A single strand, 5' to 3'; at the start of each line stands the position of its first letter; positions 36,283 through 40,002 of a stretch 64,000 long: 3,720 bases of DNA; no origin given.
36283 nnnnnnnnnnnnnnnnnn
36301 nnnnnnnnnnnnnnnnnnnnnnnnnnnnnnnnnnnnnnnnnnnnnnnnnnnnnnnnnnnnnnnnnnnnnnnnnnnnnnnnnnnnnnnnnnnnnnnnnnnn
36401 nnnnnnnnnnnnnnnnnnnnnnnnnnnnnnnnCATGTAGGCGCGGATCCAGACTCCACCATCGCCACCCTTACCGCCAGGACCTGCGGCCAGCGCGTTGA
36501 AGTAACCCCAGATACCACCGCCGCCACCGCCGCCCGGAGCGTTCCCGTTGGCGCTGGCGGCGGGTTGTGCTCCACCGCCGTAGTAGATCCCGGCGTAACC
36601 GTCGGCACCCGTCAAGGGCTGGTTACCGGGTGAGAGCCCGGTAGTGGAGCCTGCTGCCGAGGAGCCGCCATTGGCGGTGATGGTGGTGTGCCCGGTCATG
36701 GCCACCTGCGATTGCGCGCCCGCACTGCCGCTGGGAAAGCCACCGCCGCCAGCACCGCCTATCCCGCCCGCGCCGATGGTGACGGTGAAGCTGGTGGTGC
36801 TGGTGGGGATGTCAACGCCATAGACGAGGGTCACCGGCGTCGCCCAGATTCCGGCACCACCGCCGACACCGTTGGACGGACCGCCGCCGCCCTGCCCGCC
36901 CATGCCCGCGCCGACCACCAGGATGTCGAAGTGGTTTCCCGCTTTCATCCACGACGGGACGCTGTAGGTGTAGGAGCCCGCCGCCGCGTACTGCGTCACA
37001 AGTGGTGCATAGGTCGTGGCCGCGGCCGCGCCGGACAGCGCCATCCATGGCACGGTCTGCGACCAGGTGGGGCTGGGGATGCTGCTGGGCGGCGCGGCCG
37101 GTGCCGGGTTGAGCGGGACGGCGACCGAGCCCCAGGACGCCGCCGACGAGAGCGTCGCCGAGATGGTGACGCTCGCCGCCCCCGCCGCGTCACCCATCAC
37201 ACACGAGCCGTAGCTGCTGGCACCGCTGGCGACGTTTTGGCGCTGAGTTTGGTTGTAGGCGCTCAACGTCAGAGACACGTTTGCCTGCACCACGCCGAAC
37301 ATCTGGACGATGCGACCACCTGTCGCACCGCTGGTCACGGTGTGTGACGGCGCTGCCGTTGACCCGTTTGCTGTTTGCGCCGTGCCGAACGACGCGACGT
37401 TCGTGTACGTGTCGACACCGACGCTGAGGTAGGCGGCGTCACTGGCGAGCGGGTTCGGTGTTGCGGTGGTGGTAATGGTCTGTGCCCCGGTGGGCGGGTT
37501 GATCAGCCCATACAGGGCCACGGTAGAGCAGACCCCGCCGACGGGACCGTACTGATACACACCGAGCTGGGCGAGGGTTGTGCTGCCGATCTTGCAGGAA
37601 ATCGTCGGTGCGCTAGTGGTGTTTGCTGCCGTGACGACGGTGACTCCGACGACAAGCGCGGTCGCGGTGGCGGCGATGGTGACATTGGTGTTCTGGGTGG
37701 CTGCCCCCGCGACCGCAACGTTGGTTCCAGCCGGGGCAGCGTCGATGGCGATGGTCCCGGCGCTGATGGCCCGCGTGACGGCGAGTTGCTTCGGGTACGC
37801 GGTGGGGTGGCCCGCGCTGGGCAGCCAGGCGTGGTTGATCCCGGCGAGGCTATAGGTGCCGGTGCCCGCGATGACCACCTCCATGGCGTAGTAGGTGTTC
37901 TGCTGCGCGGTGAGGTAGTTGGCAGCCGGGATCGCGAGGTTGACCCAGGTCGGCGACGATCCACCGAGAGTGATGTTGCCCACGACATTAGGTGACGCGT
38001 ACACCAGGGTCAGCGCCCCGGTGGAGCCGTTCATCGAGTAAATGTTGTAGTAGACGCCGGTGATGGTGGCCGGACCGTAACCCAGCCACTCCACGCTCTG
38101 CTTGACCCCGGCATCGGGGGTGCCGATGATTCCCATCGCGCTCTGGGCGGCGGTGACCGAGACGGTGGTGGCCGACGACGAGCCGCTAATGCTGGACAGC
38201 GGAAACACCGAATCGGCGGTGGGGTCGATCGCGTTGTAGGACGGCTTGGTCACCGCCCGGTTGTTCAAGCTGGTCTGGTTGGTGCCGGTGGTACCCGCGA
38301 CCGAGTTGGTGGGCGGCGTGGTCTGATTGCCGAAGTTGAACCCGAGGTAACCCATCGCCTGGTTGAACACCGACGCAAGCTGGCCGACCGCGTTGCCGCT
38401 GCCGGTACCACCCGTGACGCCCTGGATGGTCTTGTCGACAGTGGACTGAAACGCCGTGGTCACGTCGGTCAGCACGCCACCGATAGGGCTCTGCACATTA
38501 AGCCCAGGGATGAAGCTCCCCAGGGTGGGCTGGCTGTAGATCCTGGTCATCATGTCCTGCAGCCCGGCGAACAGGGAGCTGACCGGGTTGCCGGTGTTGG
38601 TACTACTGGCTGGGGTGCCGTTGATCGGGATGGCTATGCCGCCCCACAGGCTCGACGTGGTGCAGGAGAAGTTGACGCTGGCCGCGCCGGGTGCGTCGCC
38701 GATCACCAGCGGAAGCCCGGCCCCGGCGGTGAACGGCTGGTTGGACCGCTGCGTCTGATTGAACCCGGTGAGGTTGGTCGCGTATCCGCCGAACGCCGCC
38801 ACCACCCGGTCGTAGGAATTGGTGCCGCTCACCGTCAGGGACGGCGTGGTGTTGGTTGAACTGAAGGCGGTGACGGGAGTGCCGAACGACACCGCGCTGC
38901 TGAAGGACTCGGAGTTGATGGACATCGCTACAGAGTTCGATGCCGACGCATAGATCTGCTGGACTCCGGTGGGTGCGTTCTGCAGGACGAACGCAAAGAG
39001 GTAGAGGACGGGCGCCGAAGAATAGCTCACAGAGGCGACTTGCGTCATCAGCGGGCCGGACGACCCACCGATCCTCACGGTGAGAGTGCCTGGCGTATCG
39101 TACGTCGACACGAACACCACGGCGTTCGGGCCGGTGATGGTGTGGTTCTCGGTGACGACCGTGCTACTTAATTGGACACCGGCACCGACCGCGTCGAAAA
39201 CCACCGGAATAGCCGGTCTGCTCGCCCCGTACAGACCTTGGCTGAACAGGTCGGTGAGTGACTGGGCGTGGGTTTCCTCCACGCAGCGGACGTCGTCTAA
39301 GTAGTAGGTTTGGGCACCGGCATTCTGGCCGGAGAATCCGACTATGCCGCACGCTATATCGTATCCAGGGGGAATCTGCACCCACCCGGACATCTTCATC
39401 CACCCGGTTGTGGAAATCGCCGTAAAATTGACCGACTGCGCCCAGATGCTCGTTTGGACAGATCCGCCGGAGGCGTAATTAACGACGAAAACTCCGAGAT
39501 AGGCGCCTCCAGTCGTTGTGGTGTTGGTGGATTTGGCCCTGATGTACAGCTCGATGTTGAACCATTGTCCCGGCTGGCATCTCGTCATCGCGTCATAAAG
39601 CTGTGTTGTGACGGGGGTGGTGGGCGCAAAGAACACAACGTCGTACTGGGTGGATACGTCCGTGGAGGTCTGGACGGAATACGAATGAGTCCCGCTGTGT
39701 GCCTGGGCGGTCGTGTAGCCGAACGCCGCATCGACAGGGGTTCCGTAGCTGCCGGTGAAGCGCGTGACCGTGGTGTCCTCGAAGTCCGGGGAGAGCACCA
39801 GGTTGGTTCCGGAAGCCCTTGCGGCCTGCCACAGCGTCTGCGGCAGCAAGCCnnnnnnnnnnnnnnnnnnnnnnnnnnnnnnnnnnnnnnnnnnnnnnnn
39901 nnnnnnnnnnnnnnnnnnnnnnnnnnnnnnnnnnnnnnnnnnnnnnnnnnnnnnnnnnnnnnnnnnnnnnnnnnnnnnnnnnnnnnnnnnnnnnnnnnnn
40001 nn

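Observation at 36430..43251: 2273-aa tail protein built around about 23 tandem 26-aa (78-bp) repeats with three-unit higher-order periodicity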

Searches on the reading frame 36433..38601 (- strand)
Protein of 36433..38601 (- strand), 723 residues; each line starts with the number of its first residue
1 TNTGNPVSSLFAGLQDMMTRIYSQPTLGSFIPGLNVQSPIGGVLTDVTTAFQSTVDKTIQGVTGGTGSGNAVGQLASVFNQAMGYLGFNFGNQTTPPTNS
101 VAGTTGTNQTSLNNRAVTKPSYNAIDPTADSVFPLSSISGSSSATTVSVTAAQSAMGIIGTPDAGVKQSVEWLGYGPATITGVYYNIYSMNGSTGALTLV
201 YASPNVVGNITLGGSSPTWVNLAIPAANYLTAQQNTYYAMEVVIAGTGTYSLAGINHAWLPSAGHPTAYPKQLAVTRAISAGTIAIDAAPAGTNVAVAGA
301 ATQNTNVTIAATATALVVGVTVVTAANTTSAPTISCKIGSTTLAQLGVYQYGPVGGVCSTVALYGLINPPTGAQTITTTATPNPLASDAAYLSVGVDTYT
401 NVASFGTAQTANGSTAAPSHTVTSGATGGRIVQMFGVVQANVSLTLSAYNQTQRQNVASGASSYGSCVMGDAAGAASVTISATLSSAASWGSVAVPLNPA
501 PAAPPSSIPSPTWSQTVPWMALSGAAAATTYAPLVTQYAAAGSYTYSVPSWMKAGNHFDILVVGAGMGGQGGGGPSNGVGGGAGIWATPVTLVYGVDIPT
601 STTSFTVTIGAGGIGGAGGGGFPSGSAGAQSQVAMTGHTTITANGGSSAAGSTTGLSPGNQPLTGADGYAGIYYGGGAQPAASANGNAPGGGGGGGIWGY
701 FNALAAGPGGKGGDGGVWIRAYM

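Call 80: search_solved_structures(query=window:36433-38601:-, max_evalue=1, show_alignments=2)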
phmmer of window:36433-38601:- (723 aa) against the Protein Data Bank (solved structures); distinct sequences matched with E-value up to 1: 0.

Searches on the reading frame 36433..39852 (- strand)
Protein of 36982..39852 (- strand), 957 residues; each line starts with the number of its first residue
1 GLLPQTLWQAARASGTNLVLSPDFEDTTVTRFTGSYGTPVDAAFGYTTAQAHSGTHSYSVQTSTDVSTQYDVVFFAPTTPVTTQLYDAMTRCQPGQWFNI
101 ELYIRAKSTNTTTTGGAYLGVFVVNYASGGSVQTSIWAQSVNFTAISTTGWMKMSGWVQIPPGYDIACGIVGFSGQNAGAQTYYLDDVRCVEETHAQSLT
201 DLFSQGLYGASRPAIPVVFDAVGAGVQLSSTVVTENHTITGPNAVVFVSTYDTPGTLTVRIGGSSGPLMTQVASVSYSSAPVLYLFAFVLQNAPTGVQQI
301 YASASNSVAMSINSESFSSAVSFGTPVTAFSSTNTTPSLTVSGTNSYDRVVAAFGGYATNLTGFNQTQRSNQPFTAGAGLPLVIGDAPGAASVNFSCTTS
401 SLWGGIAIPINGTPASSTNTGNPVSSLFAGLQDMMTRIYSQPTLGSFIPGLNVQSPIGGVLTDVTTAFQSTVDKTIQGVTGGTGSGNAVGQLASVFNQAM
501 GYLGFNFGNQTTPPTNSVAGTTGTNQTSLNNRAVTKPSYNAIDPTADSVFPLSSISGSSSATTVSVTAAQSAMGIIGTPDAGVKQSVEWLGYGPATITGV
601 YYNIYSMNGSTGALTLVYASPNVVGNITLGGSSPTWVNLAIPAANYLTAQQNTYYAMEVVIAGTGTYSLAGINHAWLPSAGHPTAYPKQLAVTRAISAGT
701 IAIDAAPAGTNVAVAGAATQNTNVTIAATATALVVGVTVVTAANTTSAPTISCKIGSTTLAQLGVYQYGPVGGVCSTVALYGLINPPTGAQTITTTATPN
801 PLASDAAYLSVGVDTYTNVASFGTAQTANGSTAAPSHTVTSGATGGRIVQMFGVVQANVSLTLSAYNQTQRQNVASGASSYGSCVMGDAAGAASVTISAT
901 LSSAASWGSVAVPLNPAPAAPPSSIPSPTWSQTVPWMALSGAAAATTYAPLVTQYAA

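Call 29: find_homologous_proteins(query=window:36982-39852:-, max_evalue=0.00001)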
Query window:36982-39852:- (957 aa): 1 proteins with E <= 0.00001 among 8000 candidates.
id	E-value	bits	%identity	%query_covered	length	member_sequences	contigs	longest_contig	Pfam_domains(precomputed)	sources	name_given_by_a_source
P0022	7.5e-36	142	34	54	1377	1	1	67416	-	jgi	jgi:hypothetical protein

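Call 71: predict_structure(alignment_id=A3)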
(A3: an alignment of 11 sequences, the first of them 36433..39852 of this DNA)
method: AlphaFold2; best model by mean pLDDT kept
length: 1140 residues; sequences in the alignment: 11
mean_pLDDT: 53.0   pTM: 0.30
mean pLDDT of the five models: 53.0, 52.0, 50.4, 49.5, 48.7
residues with pLDDT >= 90: 1; 70-90: 216; 50-70: 467; < 50: 456
segments of 3 or more residues with pLDDT < 50: 1-89, 176-180, 186-230, 263-268, 278-282, 358-380, 413-542, 675-689, 695-700, 705-707, 802-804, 873-879, 918-928, 943-956, 988-998, 1003-1005, 1035-1040, 1066-1125
pLDDT, mean of each block of 10 residues (from residue 1): 31 31 26 25 25 25 27 32 43 59 60 60 60 60 65 62 64 50 50 33 26 22 25 59 70 59 47 61 67 65 61 66 66 54 53 54 45 37 55 52 66 38 29 33 27 25 33 35 30 37 36 38 29 29 59 58 71 70 71 71 70 62 64 70 62 74 75 47 39 48 51 57 76 80 62 84 78 70 82 77 57 73 76 70 64 65 55 44 63 65 73 65 43 72 37 43 71 64 55 44 55 72 76 47 68 70 48 39 36 31 30 29 45 58
secondary structure, 60 per line:
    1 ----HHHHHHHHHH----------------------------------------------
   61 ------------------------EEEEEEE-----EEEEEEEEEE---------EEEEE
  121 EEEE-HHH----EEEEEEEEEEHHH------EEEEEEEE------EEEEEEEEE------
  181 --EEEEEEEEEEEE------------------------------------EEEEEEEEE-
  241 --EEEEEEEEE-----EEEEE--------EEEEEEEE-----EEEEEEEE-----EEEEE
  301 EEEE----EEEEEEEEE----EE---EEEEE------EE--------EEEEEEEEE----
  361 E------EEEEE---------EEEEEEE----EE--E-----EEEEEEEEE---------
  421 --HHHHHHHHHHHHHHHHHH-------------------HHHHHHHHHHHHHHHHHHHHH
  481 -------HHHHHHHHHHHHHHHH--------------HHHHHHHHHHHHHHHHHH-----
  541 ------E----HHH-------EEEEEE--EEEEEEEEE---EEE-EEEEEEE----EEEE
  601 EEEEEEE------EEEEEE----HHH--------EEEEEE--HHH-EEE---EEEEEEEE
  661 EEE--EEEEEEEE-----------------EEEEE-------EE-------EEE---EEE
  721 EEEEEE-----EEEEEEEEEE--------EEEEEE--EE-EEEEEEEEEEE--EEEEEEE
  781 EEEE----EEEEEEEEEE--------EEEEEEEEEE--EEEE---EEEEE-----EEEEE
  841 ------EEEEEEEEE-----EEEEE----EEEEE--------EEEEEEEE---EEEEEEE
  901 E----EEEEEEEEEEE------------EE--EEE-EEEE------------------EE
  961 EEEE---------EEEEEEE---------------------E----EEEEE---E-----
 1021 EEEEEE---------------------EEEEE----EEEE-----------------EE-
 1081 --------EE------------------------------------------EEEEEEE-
elements in order (helices of 4 or more, strands of 3 or more residues): H5-14 E85-91 E97-106 E116-124 E133-142 E152-159 E166-174 E183-194 E231-239 E243-251 E257-261 E270-277 E283-290 E296-304 E309-317 E327-331 E348-356 E368-372 E382-388 E403-411 H423-440 H460-480 H488-503 H518-535 E562-567 E570-578 E582-584 E586-592 E597-607 E614-619 E635-640 E647-649 E653-663 E666-673 E691-695 E712-714 E718-726 E732-741 E750-755 E761-771 E774-784 E789-798 E807-816 E819-822 E826-830 E836-840 E847-855 E861-865 E870-874 E883-890 E894-901 E906-916 E933-935 E937-940 E959-964 E974-980 E1007-1011 E1021-1026 E1048-1052 E1057-1060 E1133-1139

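Call 75: fold_search(model_id=the predicted structure, library=pdb)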
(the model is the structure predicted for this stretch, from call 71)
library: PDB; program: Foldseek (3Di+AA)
matches with E <= 10: 849; with E <= 0.001: 7
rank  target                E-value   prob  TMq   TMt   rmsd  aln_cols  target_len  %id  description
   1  8zdp_v                7.1e-08  1.00  0.11  0.16  55.8       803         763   12  Cryo-EM structure of Mycobacteriophage Douge Central fiber (gp20) (released 2025-06-25)
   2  8zdq_v                7.1e-08  1.00  0.11  0.14  55.8       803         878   12  Cryo-EM structure of Mycobacteriophage Douge complete baseplate (gp13, gp17, gp23, gp16, gp18 and gp20) (released 2025-06-25)
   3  9d93_Pa               3.8e-06  1.00  0.12  0.21  36.1       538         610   14  Mycobacteriophage Bxb1 tail tip - Composite map and model (released 2024-09-25)
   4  9euj_G                2.4e-05  0.92  0.10  0.13  35.1      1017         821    8  Cryo-EM structure of Staphylococcus aureus bacteriophage phi812 baseplate in the post-contraction state - sheath initi (released 2025-04-09)
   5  6a48                  3.6e-04  0.90  0.08  0.13  25.2       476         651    9  Crystal structure of reelin N-terminal region (released 2019-06-19)
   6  9euf_0                6.4e-04  0.92  0.08  0.09  23.2       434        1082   10  Cryo-EM structure of Staphylococcus aureus bacteriophage phi812 baseplate in the pre-contraction state - complete (released 2025-04-09)
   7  9h9a                  9.7e-04  0.41  0.08  0.08  37.0       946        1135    7  native structure of the full-length pesticidal protein Cry8Ba2, from crystals formed in vivo (form 1) (released 2025-12-03)
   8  7vrp_A                3.3e-03  0.30  0.07  0.15  23.4       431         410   10  Structure of infectious bursal disease virus Gx strain (released 2022-03-30)
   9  9fmt_E                4.7e-03  0.72  0.07  0.12  20.3       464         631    7  Cryo-EM structure of the BcsB hexameric crown from the E. coli cellulose secretion macrocomplex (released 2024-10-16)
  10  9fmt_D                5.1e-03  0.80  0.07  0.12  20.6       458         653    6  Cryo-EM structure of the BcsB hexameric crown from the E. coli cellulose secretion macrocomplex (released 2024-10-16)
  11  7vrn_I                6.5e-03  0.41  0.08  0.17  23.2       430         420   11  Structure of infectious bursal disease virus Gt strain (released 2022-03-30)
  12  9jqr_E                6.5e-03  0.25  0.07  0.13  60.0       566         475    8  Cryo-EM structure of the Vgamma9Vdelta2 TCR-engaged BTN3A1-BTN3A2-BTN2A1 complex (released 2025-06-18)
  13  7vrn_L                6.8e-03  0.38  0.08  0.17  24.0       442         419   11  Structure of infectious bursal disease virus Gt strain (released 2022-03-30)
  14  6yg8_A                7.5e-03  0.66  0.07  0.12  19.6       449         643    7  Cryo-EM structure of a BcsB pentamer in the context of an assembled Bcs macrocomplex (released 2021-02-24)
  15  7vrn_B                9.0e-03  0.30  0.07  0.16  24.0       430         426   11  Structure of infectious bursal disease virus Gt strain (released 2022-03-30)
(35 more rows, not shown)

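Call 77: fold_search(model_id=the predicted structure, library=viral)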
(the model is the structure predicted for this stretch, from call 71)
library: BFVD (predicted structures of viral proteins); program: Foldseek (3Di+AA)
matches with E <= 10: 1347; with E <= 0.001: 122
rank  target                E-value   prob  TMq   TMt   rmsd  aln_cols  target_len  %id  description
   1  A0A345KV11            2.9e-17  1.00  0.14  0.18  46.8      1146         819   15  Minor tail protein [Mycobacterium phage Aminay]
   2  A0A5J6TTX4            1.2e-14  1.00  0.17  0.25  16.9       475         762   30  Minor tail protein [Mycobacterium phage Tourach]
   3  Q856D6                1.8e-14  1.00  0.16  0.17  23.4       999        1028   15  Glycine-rich domain-containing protein [Mycobacterium phage Barnyard]
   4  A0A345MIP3            1.9e-13  1.00  0.12  0.13  41.7       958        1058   12  Minor tail protein [Gordonia phage Daredevil]
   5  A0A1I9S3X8            5.8e-13  1.00  0.14  0.25  30.1       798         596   17  Minor tail protein [Mycobacterium phage DarthPhader]
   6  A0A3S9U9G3            2.4e-12  1.00  0.17  0.15  24.8       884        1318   17  Minor tail protein [Mycobacterium phage Raela]
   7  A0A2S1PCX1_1          5.2e-12  1.00  0.15  0.19  27.9       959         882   15  Minor tail protein [Mycobacterium phage TChen]
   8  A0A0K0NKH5            8.3e-12  1.00  0.13  0.16  26.8       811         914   11  Minor tail protein [Gordonia phage GMA3]
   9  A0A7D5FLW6            3.3e-11  1.00  0.13  0.27  23.0       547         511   14  (no name in the UniProt tables at hand)
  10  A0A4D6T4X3            4.0e-11  1.00  0.14  0.18  33.8       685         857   11  (no name in the UniProt tables at hand)
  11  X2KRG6                7.4e-11  1.00  0.15  0.17  36.8       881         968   15  Minor tail protein [Mycobacterium phage Hawkeye]
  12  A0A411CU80            1.0e-10  1.00  0.12  0.17  34.6       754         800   13  Minor tail protein [Gordonia phage IDyn]
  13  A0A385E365            2.8e-10  1.00  0.11  0.25  24.9       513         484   15  Minor tail protein [Gordonia phage Schmidt]
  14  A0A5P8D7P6            8.3e-10  1.00  0.14  0.26  20.7       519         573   14  Minor tail protein [Gordonia phage Jabberwocky]
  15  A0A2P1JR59            1.0e-09  1.00  0.14  0.17  32.7       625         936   18  Minor tail protein [Mycobacterium phage MooMoo]
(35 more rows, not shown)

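Call 81: search_solved_structures(query=A3, max_evalue=1, show_alignments=2)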
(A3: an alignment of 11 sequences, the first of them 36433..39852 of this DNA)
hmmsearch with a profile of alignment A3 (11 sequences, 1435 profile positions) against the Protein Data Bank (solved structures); distinct sequences matched with E-value up to 1: 5.
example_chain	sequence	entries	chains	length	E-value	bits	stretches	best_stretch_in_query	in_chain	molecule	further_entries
9d93_Pa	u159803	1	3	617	6.7e-20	73.9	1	696-1011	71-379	Tail spike, gp29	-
6cl5_A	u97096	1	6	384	4.5e-05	24.8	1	413-536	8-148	Tail fiber protein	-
6cl6_A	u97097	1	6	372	7.6e-05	24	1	415-509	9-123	Tail fiber protein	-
8q3v_G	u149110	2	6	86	0.17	12.9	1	20-82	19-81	Tetrahydromethanopterin S-methyltransferase subunit G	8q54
7swd_G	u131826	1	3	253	0.8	10.7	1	1305-1344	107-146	1C11 scFv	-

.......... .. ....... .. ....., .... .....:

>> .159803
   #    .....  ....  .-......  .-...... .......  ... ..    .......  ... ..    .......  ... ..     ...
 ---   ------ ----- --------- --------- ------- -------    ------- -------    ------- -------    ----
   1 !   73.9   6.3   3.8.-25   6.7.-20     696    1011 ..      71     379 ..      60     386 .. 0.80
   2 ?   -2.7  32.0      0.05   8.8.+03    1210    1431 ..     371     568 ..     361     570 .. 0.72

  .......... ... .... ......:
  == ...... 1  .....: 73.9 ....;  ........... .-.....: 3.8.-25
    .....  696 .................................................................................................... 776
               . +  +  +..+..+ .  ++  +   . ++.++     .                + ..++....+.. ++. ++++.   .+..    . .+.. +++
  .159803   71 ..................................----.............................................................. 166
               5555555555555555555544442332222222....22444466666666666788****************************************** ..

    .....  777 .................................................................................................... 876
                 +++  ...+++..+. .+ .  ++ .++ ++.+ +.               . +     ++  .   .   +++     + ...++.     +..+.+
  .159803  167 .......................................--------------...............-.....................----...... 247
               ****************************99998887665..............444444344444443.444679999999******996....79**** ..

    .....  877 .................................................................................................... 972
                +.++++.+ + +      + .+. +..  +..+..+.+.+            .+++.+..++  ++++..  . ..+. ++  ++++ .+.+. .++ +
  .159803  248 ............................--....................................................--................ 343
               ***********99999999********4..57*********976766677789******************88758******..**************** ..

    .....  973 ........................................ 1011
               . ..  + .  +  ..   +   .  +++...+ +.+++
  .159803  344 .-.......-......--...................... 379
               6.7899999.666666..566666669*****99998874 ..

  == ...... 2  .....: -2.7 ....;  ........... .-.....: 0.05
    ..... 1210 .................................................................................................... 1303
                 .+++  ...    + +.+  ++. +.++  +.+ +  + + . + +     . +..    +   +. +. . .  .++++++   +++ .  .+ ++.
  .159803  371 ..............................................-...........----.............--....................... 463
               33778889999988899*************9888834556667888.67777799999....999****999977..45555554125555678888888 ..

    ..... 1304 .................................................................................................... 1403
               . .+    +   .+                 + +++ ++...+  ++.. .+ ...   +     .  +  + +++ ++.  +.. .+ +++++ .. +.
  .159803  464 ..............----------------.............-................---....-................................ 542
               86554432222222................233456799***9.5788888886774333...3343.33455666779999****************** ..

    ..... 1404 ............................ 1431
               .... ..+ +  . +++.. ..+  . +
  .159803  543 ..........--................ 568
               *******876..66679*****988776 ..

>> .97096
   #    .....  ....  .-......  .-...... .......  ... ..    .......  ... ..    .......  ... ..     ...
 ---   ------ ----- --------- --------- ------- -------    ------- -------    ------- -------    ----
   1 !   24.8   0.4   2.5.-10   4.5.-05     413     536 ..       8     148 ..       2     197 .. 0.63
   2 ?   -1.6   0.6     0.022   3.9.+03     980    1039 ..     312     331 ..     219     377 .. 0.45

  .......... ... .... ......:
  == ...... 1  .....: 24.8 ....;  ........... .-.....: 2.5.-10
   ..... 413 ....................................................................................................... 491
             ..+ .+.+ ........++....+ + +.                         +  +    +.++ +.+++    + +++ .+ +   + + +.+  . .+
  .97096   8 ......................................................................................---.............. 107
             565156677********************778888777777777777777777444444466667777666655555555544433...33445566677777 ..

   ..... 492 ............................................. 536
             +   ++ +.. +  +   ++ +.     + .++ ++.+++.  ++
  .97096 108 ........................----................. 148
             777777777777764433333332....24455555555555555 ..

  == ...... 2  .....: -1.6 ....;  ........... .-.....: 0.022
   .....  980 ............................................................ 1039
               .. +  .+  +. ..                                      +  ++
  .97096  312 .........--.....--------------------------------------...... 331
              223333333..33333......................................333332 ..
